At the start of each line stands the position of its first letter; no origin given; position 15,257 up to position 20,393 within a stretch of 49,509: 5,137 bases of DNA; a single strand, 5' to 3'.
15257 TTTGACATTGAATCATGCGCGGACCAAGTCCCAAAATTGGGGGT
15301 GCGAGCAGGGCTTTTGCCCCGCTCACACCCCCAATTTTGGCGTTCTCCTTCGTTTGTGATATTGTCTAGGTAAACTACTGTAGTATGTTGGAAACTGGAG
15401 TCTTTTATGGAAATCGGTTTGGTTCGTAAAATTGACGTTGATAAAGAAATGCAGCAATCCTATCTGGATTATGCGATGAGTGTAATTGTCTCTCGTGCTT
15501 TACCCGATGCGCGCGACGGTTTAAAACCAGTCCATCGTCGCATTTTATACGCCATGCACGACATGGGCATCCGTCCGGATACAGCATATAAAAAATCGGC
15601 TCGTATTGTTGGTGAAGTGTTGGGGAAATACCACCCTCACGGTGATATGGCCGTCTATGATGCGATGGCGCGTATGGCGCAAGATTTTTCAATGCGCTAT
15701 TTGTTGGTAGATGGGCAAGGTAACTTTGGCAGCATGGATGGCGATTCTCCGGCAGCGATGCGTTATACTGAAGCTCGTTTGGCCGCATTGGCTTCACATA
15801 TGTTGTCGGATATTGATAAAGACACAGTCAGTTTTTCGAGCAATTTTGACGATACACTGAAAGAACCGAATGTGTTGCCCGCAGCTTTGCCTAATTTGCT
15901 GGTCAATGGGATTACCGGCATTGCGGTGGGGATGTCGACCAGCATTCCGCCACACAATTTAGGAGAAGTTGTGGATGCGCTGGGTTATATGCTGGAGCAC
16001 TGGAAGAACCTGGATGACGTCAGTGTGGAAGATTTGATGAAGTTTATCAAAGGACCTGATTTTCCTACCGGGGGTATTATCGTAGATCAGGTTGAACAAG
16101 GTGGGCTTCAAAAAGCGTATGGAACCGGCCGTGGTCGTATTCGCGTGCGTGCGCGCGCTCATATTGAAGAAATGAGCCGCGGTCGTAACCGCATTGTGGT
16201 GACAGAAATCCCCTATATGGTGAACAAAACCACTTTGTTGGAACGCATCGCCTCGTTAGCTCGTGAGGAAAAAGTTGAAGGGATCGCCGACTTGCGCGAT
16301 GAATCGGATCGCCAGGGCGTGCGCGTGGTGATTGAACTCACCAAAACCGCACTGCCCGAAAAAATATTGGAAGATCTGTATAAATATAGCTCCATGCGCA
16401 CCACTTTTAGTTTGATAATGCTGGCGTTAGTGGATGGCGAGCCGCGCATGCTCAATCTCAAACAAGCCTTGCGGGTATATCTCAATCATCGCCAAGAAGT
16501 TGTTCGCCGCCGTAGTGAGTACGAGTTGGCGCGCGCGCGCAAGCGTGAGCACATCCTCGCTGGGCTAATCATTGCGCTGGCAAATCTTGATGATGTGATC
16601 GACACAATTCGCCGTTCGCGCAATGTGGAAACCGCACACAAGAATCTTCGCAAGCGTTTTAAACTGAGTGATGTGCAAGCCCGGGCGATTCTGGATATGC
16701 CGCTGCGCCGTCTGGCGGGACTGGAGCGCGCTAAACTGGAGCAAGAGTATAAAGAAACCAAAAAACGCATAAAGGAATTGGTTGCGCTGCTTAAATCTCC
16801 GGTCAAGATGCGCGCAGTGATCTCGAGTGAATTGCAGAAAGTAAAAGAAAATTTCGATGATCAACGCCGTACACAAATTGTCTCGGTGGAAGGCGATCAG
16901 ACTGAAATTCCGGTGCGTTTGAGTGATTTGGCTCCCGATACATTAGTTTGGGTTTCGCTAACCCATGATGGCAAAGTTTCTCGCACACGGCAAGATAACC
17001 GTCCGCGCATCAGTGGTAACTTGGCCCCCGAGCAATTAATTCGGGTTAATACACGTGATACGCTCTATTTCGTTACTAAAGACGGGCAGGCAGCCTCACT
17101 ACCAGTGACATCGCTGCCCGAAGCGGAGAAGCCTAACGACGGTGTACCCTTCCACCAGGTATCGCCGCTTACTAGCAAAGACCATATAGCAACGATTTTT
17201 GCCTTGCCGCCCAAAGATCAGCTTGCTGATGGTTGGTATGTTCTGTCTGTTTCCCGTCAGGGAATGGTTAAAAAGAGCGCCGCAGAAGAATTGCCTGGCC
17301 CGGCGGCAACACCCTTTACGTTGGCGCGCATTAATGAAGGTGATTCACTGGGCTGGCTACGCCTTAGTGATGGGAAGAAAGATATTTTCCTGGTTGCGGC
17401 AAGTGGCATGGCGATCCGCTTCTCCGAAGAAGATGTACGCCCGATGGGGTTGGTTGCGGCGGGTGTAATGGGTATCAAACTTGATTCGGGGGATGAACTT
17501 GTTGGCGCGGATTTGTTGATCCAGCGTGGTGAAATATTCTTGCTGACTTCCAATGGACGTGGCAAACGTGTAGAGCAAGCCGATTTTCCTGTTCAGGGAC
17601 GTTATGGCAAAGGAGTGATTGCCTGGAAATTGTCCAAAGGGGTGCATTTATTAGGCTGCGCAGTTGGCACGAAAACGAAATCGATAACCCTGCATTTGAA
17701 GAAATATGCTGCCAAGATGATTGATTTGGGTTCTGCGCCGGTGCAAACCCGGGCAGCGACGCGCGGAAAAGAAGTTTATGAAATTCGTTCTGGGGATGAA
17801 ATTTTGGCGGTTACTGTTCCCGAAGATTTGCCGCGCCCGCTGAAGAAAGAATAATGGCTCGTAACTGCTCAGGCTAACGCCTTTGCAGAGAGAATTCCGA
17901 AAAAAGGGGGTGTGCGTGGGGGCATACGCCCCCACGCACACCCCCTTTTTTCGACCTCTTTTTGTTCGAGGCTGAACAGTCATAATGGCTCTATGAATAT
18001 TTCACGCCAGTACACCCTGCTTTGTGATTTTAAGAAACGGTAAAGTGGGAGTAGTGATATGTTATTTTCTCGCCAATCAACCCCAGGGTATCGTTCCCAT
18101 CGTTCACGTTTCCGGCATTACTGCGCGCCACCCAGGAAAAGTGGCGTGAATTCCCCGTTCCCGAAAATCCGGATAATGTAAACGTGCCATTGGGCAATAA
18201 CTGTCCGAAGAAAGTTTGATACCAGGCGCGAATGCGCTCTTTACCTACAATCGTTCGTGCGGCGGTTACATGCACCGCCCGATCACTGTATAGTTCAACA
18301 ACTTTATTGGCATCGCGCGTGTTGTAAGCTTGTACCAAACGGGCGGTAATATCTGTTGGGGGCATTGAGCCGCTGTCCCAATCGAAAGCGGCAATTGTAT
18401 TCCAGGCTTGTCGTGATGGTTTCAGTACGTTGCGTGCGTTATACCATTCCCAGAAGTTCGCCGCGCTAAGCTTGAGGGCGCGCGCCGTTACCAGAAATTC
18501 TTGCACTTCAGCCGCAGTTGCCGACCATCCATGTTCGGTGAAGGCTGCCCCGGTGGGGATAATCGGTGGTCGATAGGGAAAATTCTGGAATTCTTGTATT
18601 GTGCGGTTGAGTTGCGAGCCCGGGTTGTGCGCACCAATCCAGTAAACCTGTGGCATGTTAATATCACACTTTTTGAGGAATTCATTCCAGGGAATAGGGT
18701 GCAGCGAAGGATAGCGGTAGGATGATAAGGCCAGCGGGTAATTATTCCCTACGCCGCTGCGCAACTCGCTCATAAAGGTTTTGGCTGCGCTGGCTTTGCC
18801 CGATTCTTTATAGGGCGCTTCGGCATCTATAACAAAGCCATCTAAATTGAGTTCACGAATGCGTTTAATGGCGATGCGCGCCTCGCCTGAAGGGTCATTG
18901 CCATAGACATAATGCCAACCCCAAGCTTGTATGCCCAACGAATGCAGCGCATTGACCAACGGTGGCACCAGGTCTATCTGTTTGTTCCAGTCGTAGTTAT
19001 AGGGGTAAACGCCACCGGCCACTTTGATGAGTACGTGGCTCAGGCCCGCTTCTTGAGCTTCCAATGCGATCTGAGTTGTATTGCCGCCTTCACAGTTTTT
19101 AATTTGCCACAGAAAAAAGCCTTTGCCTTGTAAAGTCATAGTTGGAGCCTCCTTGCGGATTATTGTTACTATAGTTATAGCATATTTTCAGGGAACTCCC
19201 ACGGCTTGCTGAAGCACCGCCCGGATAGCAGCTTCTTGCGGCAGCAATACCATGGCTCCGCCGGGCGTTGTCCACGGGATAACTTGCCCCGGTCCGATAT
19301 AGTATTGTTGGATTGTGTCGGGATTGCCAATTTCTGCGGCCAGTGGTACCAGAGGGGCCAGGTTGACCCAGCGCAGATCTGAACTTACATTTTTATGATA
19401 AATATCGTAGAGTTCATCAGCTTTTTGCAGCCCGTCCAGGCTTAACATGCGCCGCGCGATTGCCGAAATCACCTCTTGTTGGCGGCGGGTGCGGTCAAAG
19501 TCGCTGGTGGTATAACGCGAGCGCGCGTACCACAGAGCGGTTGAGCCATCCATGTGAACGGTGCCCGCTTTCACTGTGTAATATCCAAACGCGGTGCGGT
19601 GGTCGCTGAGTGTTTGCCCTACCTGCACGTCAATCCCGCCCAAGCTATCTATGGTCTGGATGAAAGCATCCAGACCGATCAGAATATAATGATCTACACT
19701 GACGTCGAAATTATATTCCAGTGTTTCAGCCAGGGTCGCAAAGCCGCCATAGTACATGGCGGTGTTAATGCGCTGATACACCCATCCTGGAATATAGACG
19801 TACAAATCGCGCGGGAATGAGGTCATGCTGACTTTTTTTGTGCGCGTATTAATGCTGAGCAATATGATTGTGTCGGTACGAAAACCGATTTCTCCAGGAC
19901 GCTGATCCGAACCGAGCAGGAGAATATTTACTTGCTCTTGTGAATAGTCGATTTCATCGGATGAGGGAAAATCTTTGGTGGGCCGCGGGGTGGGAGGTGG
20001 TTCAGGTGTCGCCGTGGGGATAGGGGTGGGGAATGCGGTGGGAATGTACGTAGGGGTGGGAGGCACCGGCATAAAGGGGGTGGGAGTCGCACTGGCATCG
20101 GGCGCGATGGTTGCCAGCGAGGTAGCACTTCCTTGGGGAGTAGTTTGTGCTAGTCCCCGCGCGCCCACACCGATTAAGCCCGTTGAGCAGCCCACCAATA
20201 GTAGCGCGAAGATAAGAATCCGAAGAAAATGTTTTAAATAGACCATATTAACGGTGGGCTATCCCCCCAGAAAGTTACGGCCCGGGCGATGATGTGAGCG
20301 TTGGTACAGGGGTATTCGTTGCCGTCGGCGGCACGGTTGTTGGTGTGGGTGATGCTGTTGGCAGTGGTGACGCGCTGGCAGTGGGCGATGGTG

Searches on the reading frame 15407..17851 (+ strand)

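Call 43: search_protein_families(library=ncbifam, proteins=[window:15407-17851:+], max_evalue=0.00001)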
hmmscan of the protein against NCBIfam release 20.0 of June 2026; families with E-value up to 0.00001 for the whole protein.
window:15407-17851:+ (815 aa): 10 families
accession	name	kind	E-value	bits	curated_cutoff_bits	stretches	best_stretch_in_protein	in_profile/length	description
NF004043.1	PRK05560.1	equivalog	1.4e-277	922.8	902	1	7-803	3-796/798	DNA gyrase subunit A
TIGR01063.1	gyrA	equivalog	5.8e-270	897.7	877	1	7-803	2-796/800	DNA topoisomerase (ATP-hydrolyzing) subunit A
NF004044.1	PRK05561.1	subfamily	5.7e-239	795.6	654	1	11-698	2-679/738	DNA topoisomerase (ATP-hydrolyzing)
NF038098.1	GyrA_w_intein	exception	5.3e-210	700.3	1850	2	121-802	538-1223/1232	intein-containing DNA gyrase subunit A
NF010586.0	PRK13979.1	equivalog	2.4e-196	654.5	1475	2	8-581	15-594/957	DNA topoisomerase IV subunit A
TIGR01061.1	parC_Gpos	equivalog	1.8e-191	638.3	813.25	1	10-746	5-736/737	DNA topoisomerase IV subunit A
TIGR01062.1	parC_Gneg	equivalog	1.6e-160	535.7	628.9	1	7-528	2-510/735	DNA topoisomerase IV subunit A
NF007209.0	PRK09631.1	equivalog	9.6e-72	242.5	644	1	10-498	3-462/635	DNA topoisomerase IV subunit A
NF009397.0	PRK12758.1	equivalog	3.1e-66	223.9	780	1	12-492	24-477/870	DNA gyrase/topoisomerase IV subunit A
NF007208.0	PRK09630.1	equivalog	3.5e-43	148.2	598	1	11-368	4-326/479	DNA topoisomerase IV subunit A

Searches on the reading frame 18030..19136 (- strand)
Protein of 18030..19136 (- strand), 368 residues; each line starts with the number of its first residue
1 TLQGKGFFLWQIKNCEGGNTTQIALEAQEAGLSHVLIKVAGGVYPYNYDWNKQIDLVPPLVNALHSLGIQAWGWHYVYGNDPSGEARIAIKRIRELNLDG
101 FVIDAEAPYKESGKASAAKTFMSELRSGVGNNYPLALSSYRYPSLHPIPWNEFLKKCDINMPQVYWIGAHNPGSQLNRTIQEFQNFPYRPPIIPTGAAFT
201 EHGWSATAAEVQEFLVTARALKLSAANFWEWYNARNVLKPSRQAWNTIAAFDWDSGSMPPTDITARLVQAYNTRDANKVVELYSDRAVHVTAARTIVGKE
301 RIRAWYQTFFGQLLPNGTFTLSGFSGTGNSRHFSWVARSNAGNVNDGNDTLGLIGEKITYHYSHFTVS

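Call 43: search_protein_families(library=ncbifam, proteins=[window:18030-19136:-], max_evalue=0.00001)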
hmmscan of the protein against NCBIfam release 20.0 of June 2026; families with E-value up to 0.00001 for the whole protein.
window:18030-19136:- (368 aa): 0 families

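Call 79: search_protein_families(library=pfam, proteins=[window:18030-19136:-], max_evalue=0.00001)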
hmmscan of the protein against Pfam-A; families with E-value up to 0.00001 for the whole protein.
window:18030-19136:- (368 aa): 1 family
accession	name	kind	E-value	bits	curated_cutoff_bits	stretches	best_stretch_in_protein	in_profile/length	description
PF12680.13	SnoaL_2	-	3.1e-08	34.6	27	1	266-359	3-100/102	SnoaL-like domain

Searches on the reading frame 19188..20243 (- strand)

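Call 43: search_protein_families(library=ncbifam, proteins=[window:19188-20243:-], max_evalue=0.00001)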
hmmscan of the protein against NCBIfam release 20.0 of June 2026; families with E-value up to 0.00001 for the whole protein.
window:19188-20243:- (351 aa): 5 families
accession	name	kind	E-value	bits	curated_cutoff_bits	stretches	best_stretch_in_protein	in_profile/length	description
TIGR00350.1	lytR_cpsA_psr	domain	2e-34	119.1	62.3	1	122-267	2-151/152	LCP family glycopolymer transferase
NF006897.1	PRK09379.1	equivalog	2.9e-34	118.7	441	1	99-294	53-246/298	polyisoprenyl-teichoic acid--peptidoglycan teichoic acid transferase TagU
NF051849.1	LCP_trans_Cps2A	equivalog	3.5e-29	102.3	650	1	121-299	239-418/477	LCP family glycopolymer transferase CpsA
NF047591.1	ligase_LytR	equivalog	1.2e-24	87.3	450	1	103-290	56-259/336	glycopolymer--peptidoglycan transferase LytR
NF037973.1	metallo_SslE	exception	2.3e-06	25.3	3000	1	2-90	7-90/1519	lipoprotein metalloprotease SslE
